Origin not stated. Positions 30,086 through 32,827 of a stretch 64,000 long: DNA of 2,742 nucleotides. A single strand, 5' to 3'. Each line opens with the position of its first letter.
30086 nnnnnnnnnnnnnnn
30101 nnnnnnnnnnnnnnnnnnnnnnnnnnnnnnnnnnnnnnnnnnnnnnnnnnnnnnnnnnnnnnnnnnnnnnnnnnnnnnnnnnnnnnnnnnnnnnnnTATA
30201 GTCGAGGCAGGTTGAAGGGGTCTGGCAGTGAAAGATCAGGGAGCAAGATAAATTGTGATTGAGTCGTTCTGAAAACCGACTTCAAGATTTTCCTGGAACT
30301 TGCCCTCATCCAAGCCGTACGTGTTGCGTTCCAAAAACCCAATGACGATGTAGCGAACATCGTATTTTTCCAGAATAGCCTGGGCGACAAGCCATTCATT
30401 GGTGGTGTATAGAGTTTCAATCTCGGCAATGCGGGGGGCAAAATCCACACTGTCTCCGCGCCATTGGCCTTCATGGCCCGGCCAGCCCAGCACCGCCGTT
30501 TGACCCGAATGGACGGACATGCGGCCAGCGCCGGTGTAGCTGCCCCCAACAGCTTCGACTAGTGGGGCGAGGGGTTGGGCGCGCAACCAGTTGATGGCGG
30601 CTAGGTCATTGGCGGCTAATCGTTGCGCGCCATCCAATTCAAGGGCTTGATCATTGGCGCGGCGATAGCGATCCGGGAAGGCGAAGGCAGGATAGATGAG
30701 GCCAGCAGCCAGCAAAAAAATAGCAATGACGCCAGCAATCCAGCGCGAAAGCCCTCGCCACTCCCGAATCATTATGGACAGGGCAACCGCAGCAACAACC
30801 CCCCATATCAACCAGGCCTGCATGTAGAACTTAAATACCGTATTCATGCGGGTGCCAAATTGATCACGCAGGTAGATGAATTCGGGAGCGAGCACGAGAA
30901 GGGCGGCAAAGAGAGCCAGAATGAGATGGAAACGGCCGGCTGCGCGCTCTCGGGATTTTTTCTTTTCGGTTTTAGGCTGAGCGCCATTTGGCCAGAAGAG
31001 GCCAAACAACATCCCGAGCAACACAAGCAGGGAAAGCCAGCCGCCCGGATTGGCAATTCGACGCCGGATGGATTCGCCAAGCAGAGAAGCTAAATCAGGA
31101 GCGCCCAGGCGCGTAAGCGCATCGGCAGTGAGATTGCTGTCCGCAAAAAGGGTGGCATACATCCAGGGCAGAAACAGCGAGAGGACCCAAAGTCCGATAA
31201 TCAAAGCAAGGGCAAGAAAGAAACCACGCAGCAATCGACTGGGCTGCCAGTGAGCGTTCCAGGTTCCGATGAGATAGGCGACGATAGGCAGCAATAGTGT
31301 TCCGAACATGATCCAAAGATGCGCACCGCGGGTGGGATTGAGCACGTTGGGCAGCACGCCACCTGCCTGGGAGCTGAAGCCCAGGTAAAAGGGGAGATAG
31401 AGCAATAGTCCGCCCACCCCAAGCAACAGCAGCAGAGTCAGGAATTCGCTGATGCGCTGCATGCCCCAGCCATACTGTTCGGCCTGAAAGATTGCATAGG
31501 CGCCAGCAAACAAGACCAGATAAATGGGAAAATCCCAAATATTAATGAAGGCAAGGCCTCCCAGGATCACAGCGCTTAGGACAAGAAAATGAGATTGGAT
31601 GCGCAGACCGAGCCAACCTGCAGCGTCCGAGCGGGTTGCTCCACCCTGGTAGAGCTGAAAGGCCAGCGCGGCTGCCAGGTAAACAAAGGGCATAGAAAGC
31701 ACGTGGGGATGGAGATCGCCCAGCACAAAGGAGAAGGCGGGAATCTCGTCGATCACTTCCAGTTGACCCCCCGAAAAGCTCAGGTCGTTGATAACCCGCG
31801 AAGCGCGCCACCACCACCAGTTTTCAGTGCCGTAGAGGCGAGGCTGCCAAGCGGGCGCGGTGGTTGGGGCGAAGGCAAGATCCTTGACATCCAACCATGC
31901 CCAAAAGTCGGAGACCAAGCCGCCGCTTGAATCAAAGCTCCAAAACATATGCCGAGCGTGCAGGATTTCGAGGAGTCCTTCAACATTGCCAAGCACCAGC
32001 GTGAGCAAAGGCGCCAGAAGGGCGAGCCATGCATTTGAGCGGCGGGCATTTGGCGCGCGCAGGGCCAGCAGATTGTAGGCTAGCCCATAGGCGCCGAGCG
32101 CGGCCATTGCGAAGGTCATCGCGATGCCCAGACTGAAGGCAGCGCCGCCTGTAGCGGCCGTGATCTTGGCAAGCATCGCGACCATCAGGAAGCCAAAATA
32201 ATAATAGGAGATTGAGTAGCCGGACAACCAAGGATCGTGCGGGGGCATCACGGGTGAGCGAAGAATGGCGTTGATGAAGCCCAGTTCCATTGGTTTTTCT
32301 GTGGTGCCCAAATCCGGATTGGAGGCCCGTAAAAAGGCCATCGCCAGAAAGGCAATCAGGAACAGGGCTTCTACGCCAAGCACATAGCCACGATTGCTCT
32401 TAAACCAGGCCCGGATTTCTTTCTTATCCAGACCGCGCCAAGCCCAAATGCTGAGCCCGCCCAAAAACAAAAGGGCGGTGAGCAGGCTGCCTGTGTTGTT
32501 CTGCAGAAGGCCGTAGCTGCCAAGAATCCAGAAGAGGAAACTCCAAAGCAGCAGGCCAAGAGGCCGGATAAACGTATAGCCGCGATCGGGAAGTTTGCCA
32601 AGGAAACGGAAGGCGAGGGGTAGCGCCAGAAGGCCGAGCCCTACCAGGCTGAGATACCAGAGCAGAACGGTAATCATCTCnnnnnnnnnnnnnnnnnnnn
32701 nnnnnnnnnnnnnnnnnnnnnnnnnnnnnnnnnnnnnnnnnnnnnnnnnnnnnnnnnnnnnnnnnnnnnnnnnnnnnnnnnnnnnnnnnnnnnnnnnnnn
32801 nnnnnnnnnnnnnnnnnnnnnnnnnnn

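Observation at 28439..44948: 16.5-kb envelope-glycan-like cluster ending in four consecutive giant GT-C/YYY membrane proteins of unknown function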

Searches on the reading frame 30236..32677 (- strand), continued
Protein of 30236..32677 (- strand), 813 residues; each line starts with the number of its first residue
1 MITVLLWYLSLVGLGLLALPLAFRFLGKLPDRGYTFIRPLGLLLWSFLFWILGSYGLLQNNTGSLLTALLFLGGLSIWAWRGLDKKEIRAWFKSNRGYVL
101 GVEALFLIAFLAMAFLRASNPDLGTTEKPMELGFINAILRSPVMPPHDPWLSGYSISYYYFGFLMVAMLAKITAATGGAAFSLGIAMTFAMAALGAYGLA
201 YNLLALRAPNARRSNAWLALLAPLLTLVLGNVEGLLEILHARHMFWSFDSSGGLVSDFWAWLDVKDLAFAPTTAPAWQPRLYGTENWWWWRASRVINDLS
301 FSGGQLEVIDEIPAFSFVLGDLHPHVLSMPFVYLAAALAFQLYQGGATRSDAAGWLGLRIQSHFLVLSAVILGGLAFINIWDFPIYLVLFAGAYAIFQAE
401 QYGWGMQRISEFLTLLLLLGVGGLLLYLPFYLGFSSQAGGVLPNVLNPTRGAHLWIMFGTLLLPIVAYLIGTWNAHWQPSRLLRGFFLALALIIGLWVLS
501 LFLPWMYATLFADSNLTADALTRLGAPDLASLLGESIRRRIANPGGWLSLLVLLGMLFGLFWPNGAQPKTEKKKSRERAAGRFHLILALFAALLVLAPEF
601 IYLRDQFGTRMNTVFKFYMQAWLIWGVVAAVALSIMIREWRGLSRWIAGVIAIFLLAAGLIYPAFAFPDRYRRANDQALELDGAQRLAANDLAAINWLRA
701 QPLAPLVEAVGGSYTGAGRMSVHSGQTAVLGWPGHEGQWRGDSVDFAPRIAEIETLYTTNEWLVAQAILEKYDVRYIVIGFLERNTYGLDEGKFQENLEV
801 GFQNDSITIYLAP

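Call 69: search_protein_families(library=pfam, proteins=[L062:15201-18653:+, L062:18705-19835:+, L062:19801-20706:+, L062:20744-23137:+, L072:4374-6056:+, L072:1219-2367:-, L072:2421-3179:-, L072:3176-3931:-, L072:16506-20402:+, L064:11740-15375:+], max_evalue=0.0001)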
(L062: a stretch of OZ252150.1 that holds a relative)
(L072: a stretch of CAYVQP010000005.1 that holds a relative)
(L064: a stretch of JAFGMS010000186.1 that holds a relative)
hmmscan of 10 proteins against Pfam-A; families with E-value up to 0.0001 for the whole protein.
L062:15201-18653:+ (1150 aa): 8 families
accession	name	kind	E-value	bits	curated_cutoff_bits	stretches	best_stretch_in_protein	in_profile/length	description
PF01436.27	NHL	-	5.5e-47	156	20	4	916-943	1-28/28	NHL repeat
PF08450.18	SGL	-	2.6e-15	57.1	26.3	1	977-1052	146-223/246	SMP-30/Gluconolactonase/LRE-like region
PF25021.1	TEN_NHL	-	3.3e-12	46.5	27.1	0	914-951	139-174/357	Teneurin NHL domain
PF13231.12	PMT_2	-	7.4e-12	46.2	26.1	1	79-210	2-131/160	Dolichyl-phosphate-mannose-protein mannosyltransferase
PF17170.10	DUF5128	-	8.9e-11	42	22.9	0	976-1048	53-127/321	6-bladed beta-propeller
PF23500.1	DUF7133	-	8.9e-07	29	27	0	863-889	328-354/385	Domain of unknown function (DUF7133)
PF24684.1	Vgb_lyase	-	1.9e-06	27.4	50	1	865-1041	56-209/290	Virginiamycin B lyase family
PF13449.12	Phytase-like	-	5.8e-06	26.8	27.6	0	918-953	69-104/284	Esterase-like activity of phytase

L062:18705-19835:+ (376 aa): 5 families
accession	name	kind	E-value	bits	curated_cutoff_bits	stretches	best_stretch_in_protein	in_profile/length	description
PF08442.15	ATP-grasp_2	-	4.5e-66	222.7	29.5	1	2-195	1-202/202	ATP-grasp domain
PF00549.24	Ligase_CoA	-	6.1e-29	101.2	24.5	1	254-373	1-127/128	CoA-ligase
PF24948.1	Citrate_synth_N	-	2.5e-14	53.7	83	1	40-217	52-227/232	ATP-citrate synthase ATP-grasp domain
PF13549.11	ATP-grasp_5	-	6.9e-10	39.1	27.6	1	3-127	10-137/221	ATP-grasp domain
PF02786.22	CPSase_L_D2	-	1.2e-06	28.6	19.8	1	8-109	5-104/211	Carbamoyl-phosphate synthase L chain, ATP binding domain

L062:19801-20706:+ (301 aa): 3 families
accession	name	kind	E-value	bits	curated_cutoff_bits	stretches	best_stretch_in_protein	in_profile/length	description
PF02629.25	CoA_binding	-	7.7e-26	91.1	22.3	1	23-115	2-97/97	CoA binding domain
PF00549.24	Ligase_CoA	-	4.6e-23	82.2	24.5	1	167-284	1-124/128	CoA-ligase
PF13607.11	Succ_CoA_lig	-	2e-10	41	27.4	1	161-268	1-107/138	Succinyl-CoA ligase like flavodoxin domain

L062:20744-23137:+ (797 aa): 1 family
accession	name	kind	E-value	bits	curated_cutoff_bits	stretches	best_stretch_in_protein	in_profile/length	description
PF10131.15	PTPS_related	-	2.4e-12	46.6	26.4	1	93-322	1-210/621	6-pyruvoyl-tetrahydropterin synthase related domain; membrane protein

L072:4374-6056:+ (560 aa): 1 family
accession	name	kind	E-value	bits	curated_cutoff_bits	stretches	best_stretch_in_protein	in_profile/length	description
PF00496.27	SBP_bac_5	-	4.2e-68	230.6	32.4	1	87-451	2-355/368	Bacterial extracellular solute-binding proteins, family 5 Middle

L072:1219-2367:- (382 aa): 3 families
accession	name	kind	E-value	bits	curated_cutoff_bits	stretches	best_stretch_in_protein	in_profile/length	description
PF00534.26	Glycos_transf_1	-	3.4e-25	89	26.4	1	195-323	13-154/172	Glycosyl transferases group 1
PF13692.12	Glyco_trans_1_4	-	2.2e-22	80.3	27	1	200-322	4-137/142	Glycosyl transferases group 1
PF13439.12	Glyco_transf_4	-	3.2e-08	34.2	28.5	1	14-189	2-170/170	Glycosyltransferase Family 4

L072:2421-3179:- (252 aa): 1 family
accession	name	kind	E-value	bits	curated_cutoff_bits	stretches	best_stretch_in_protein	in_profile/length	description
PF04012.17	PspA_IM30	-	3.2e-16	60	33.9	1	32-249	2-217/220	PspA/IM30 family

L072:3176-3931:- (251 aa): 0 families

L072:16506-20402:+ (1298 aa): 4 families
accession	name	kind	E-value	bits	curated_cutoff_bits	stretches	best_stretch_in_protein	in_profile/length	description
PF01436.27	NHL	-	8.4e-39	130.2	20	3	980-1006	1-27/28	NHL repeat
PF17170.10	DUF5128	-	2.5e-14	53.6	22.9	1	991-1062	53-127/321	6-bladed beta-propeller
PF13231.12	PMT_2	-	1.4e-09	38.8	26.1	1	90-246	2-153/160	Dolichyl-phosphate-mannose-protein mannosyltransferase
PF08450.18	SGL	-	2.6e-08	34.2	26.3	0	1127-1248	39-161/246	SMP-30/Gluconolactonase/LRE-like region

L064:11740-15375:+ (1211 aa): 7 families
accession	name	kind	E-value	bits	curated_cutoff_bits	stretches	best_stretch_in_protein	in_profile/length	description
PF01436.27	NHL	-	3e-39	131.5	20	4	940-967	1-28/28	NHL repeat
PF17170.10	DUF5128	-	3e-10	40.2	22.9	0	943-981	46-83/321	6-bladed beta-propeller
PF08450.18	SGL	-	2.1e-09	37.8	26.3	0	951-1030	145-221/246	SMP-30/Gluconolactonase/LRE-like region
PF25021.1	TEN_NHL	-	2.1e-09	37.3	27.1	0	1044-1076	142-172/357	Teneurin NHL domain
PF13231.12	PMT_2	-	4.8e-07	30.6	26.1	1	84-213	2-132/160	Dolichyl-phosphate-mannose-protein mannosyltransferase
PF02366.24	PMT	-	5.7e-06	26.5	22.7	1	88-244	67-226/245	Dolichyl-phosphate-mannose-protein mannosyltransferase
PF24684.1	Vgb_lyase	-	7.7e-06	25.4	50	0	993-1209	13-210/290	Virginiamycin B lyase family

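Call 75: fold_search(model_id=the predicted structure, library=pdb)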
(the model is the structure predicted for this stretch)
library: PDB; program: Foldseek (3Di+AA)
matches with E <= 10: 200; with E <= 0.001: 6
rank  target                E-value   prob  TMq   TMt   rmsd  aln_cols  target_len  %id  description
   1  7zli_A                2.0e-05  1.00  0.32  0.38  16.5       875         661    9  Cryo-EM structure of C-mannosyltransferase CeDPY19, in complex with Dol25-P-Man and bound to CMT2-Fab and anti-Fab nan (released 2023-01-11)
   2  7zlg_A                2.4e-05  1.00  0.32  0.38  16.9       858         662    9  Cryo-EM structure of C-mannosyltransferase CeDPY19, in complex with acceptor peptide and bound to CMT2-Fab and anti-Fa (released 2023-01-11)
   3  7zlh_A                3.0e-05  1.00  0.30  0.36  18.1       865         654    9  Cryo-EM structure of C-mannosyltransferase CeDPY19, in apo state, bound to CMT2-Fab and anti-Fab nanobody (released 2023-01-11)
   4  8if8_B                4.3e-05  1.00  0.39  0.49  14.1       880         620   14  Arabinosyltransferase AftA (released 2023-05-31)
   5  8b6l_I                6.2e-05  1.00  0.36  0.41  12.6       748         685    9  Subtomogram average of the human Sec61-TRAP-OSTA-translocon (released 2022-12-07)
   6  8if8_C                1.2e-04  1.00  0.42  0.54  13.5       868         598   12  Arabinosyltransferase AftA (released 2023-05-31)
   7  8b21_A                5.4e-02  0.20  0.12  0.13  27.3       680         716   12  Time-resolved structure of K+-dependent Na+-PPase from Thermotoga maritima 0-60-seconds post reaction initiation with  (released 2024-01-17)
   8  8b37_A                6.4e-02  0.08  0.08  0.09  26.9       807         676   11  Crystal structure of Pyrobaculum aerophilum potassium-independent proton pumping membrane integral pyrophosphatase in  (released 2024-01-17)
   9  8ufd_A                8.6e-02  0.14  0.10  0.14  24.7       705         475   11  Multidrug efflux pump MtEfpA bound with inhibitor BRD8000.3 (released 2024-09-11)
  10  5gpj_A                8.6e-02  0.14  0.11  0.11  27.9       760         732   11  Crystal Structure of Proton-Pumping Pyrophosphatase (released 2016-12-28)
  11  3vu0_A                1.4e-01  1.00  0.11  0.52   5.7       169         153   14  Crystal structure of the C-terminal globular domain of oligosaccharyltransferase (AfAglB-S2, AF_0040, O30195_ARCFU) fr (released 2013-01-23)
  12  9g8k_B                1.5e-01  0.11  0.12  0.13  26.3       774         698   12  Structure of K+-dependent Na+-PPase from Thermotoga maritima in complex with Ca2+ and Etidronate (released 2025-06-04)
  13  4av3_A                1.6e-01  0.15  0.13  0.14  27.1       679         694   12  Crystal structure of Thermotoga Maritima sodium pumping membrane integral pyrophosphatase with metal ions in active si (released 2012-08-08)
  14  8p2z_C                2.0e-01  0.07  0.08  0.11  31.6       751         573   10  Structure of human SIT1 bound to L-pipecolate (focussed map / refinement) (released 2024-06-12)
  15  3vu0_C                2.1e-01  1.00  0.12  0.52   5.2       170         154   14  Crystal structure of the C-terminal globular domain of oligosaccharyltransferase (AfAglB-S2, AF_0040, O30195_ARCFU) fr (released 2013-01-23)
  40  3vgp                  1.7e+00  0.75  0.10  0.41   6.5       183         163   12  Crystal structure of the C-terminal globular domain of oligosaccharyltransferase (AF_0329) from Archaeoglobus fulgidus (released 2012-07-04)
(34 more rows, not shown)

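Call 82: search_dna_similar(query=window:30236-32677:-, collection=plasmids, mode=protein, max_evalue=0.001, max_rows=20)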
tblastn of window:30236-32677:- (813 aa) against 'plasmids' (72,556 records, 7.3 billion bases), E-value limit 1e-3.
Records with a match: 2; places in all: 2; records where one place covers at least 80% of the query: 0.
Best place of each record, by identity: <60% 2.
By first word of the organism name: Pseudobutyrivibrio 1; Halarchaeum 1.
By predicted mobility (MOB-suite, as given by PLSDB): non-mobilizable 2.
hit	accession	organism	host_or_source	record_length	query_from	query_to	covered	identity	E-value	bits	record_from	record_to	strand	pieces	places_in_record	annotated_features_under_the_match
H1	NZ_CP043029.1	Pseudobutyrivibrio xylanivorans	Bovine,rumen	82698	307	787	34%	31.8%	2e-17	146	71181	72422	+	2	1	DUF2298 domain-containing protein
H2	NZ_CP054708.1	Halarchaeum sp. CBA1220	solar salt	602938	599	810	26%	33.6%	5e-19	100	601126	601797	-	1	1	none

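Call 83: search_protein_representatives(alignment_id=A1)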
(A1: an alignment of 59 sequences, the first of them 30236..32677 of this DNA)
Query: 59 sequences, 817 profile positions. Proteins with E-value up to 0.001 (for the whole library): 9315; up to 1e-10: 7124; up to 1e-30: 4323. The best 150 are listed.
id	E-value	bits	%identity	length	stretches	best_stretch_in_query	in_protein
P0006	0.0e+00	1275.5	-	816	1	2-817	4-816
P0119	0.0e+00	1160.2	-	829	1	3-817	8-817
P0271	0.0e+00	1147.6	-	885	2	2-400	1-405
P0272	0.0e+00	1115.8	-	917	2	352-816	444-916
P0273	0.0e+00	1105.7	-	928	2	351-817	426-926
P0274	0.0e+00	1069.0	-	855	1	2-817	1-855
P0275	0.0e+00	1057.3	-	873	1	2-815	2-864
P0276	0.0e+00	1047.8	-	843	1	2-817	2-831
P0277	0.0e+00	1037.2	-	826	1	2-816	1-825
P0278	0.0e+00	1036.5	-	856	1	2-817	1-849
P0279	0.0e+00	1036.3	-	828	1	4-815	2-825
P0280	0.0e+00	1011.3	-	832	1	2-816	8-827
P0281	1.1e-298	1009.5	-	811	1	18-816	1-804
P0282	2.2e-293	991.9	-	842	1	2-816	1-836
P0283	6.6e-293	990.3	-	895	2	2-664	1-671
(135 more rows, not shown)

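Call 84: get_annotated_region(hit=H1, flank=12000)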
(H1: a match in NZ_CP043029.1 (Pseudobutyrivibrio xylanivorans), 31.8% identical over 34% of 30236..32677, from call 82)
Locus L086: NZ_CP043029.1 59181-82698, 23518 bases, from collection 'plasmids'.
description: Pseudobutyrivibrio xylanivorans strain MA3014 plasmid pNP95, complete sequence
organism: Pseudobutyrivibrio xylanivorans (NCBI taxid 185007)
taxonomy: Bacteria; Bacillota; Clostridia; Lachnospirales; Lachnospiraceae; Pseudobutyrivibrio; Pseudobutyrivibrio xylanivorans
host: -; source: Bovine,rumen; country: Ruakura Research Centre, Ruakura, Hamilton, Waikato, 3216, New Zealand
typing (MOB-suite, as given by PLSDB): non-mobilizable
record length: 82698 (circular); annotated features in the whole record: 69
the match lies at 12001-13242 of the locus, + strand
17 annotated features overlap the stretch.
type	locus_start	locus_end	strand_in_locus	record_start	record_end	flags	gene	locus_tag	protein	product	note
CDS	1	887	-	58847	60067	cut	-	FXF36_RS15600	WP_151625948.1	NAD-dependent epimerase/dehydratase family protein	-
CDS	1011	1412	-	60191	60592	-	-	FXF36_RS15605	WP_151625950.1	DUF6548 family protein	-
CDS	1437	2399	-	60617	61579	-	-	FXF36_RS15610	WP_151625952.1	glycosyltransferase family 2 protein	-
CDS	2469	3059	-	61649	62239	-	-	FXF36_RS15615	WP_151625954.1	hypothetical protein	-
CDS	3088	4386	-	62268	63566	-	-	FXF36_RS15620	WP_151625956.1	DegT/DnrJ/EryC1/StrS family aminotransferase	-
CDS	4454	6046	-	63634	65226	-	-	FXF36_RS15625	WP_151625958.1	glucosyltransferase domain-containing protein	-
CDS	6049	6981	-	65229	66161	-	-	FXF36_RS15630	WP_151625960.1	glycosyltransferase family 2 protein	-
CDS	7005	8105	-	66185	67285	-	-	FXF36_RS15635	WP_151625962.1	hypothetical protein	-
CDS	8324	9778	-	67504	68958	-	-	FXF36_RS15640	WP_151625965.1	O-antigen ligase family protein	-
CDS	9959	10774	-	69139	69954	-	-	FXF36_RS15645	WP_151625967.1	hypothetical protein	-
CDS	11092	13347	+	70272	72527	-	-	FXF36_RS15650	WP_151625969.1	DUF2298 domain-containing protein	-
CDS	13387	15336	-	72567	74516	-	-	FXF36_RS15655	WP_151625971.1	nucleoside-diphosphate sugar epimerase/dehydratase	GO:0000271 - polysaccharide biosynthetic process [Evidence IEA]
CDS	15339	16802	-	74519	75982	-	-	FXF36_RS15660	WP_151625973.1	hypothetical protein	-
CDS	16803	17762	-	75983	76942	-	-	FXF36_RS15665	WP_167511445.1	hypothetical protein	-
CDS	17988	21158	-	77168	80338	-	-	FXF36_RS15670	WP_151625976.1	EAL domain-containing protein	-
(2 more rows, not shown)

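Call 85: get_annotated_region(hit=H2, flank=12000)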
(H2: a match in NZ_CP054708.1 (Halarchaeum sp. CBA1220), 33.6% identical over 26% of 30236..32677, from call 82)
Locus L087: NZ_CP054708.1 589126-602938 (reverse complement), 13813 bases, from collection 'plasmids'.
description: Halarchaeum sp. CBA1220 plasmid pCBA1220-01, complete sequence
organism: Halarchaeum sp. CBA1220 (NCBI taxid 1853682)
taxonomy: Archaea; Euryarchaeota; Halobacteria; Halobacteriales; Halobacteriaceae; Halarchaeum; Halarchaeum sp. CBA1220
host: -; source: solar salt; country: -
typing (MOB-suite, as given by PLSDB): non-mobilizable
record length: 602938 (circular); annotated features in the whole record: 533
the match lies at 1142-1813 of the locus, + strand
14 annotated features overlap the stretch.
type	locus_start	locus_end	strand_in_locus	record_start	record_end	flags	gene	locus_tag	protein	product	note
CDS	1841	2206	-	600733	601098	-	-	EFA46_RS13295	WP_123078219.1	hypothetical protein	-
CDS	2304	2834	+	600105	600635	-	msrA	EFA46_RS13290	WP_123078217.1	peptide-methionine (S)-S-oxide reductase MsrA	GO:0030091 - protein repair [Evidence IEA]; GO:0006979 - response to oxidative stress [Evidence IEA]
CDS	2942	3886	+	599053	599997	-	-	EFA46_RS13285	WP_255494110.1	M48 family metalloprotease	GO:0006508 - proteolysis [Evidence IEA]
CDS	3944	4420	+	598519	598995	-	-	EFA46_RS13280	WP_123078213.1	universal stress protein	-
CDS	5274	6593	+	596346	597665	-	-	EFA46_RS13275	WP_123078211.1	orc1/cdc6 family replication initiation protein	-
CDS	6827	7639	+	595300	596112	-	-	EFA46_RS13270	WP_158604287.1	NmrA family NAD(P)-binding protein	-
CDS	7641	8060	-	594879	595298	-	-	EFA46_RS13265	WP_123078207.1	CopG family ribbon-helix-helix protein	-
CDS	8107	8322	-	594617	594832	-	-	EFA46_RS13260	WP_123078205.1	hypothetical protein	-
CDS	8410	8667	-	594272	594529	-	-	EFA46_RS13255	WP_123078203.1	hypothetical protein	-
CDS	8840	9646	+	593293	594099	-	-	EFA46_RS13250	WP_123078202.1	aldo/keto reductase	-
CDS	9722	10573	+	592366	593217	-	-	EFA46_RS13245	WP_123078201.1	translation initiation factor eIF-2B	-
CDS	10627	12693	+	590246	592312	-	-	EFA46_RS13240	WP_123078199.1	alpha-amylase family glycosyl hydrolase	GO:0005975 - carbohydrate metabolic process [Evidence IEA]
CDS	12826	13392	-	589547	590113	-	-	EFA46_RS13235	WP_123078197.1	GNAT family N-acetyltransferase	-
CDS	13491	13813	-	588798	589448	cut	-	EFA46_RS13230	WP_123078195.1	polysaccharide deacetylase family protein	-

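Call 93: search_protein_families(library=ncbifam, proteins=[L073:19614-20459:+], max_evalue=1e-8)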
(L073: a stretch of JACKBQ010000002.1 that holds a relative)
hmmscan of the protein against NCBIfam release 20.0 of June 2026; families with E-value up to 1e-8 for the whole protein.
L073:19614-20459:+ (281 aa): 222 families (the best 25 are shown)
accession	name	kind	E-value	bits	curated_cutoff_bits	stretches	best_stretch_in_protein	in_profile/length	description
NF005559.1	PRK07231.1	subfamily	1.7e-61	207.9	215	1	32-277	2-247/249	glucose 1-dehydrogenase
NF009466.0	PRK12826.1-2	subfamily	7.1e-60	202.5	222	1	34-278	3-245/248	3-oxoacyl-ACP reductase FabG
TIGR01830.1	3oxo_ACP_reduc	equivalog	8.1e-60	202.5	297.75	1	37-275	1-236/239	3-oxoacyl-[acyl-carrier-protein] reductase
NF009464.0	PRK12824.1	subfamily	7.3e-56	189.6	269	1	34-279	2-244/245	3-oxoacyl-ACP reductase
NF004197.0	PRK05653.1-1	equivalog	4.3e-55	187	332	1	31-278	4-247/249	3-oxoacyl-ACP reductase FabG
NF005309.0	PRK06841.1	subfamily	4e-54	183.8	286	1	26-275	7-250/255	GolD/DthD family dehydrogenase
TIGR01829.1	AcAcCoA_reduct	subfamily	4.4e-54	183.7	302.1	1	35-278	1-241/242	acetoacetyl-CoA reductase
NF005067.0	PRK06484.1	equivalog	2.1e-52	178.4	713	1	31-276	6-250/524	short chain dehydrogenase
NF004198.0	PRK05653.1-3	equivalog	2.5e-52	177.8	296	1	32-278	5-247/248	3-oxoacyl-ACP reductase FabG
NF004199.0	PRK05653.1-4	equivalog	6.3e-50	170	301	1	30-278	1-246/247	3-oxoacyl-ACP reductase FabG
NF005893.0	PRK07856.1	equivalog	2e-49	168.2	255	1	28-276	3-240/255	SDR family oxidoreductase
NF004791.0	PRK06138.1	equivalog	2.2e-49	168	312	1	30-277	1-249/252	SDR family oxidoreductase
NF004818.0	PRK06172.1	equivalog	2.8e-49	167.8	336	1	29-276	2-249/253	SDR family oxidoreductase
NF053542.1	FlxB_rubin_SDR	equivalog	9e-49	166.4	340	1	35-275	1-237/239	flexirubin biosynthesis SDR family reductase FlxB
NF006070.0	PRK08213.1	subfamily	9.4e-49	166.3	279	1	25-276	3-255/259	gluconate 5-dehydrogenase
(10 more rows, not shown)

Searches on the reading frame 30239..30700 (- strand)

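Call 81: search_protein_families(library=pfam, proteins=[window:30239-30700:-], max_evalue=5)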
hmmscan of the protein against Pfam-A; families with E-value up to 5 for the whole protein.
window:30239-30700:- (154 aa): 1 family
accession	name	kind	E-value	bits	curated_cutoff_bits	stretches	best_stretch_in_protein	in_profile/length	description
PF04626.18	DEC-1_C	-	0.21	12.4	25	1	20-63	41-88/131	Dec-1 protein, C terminal region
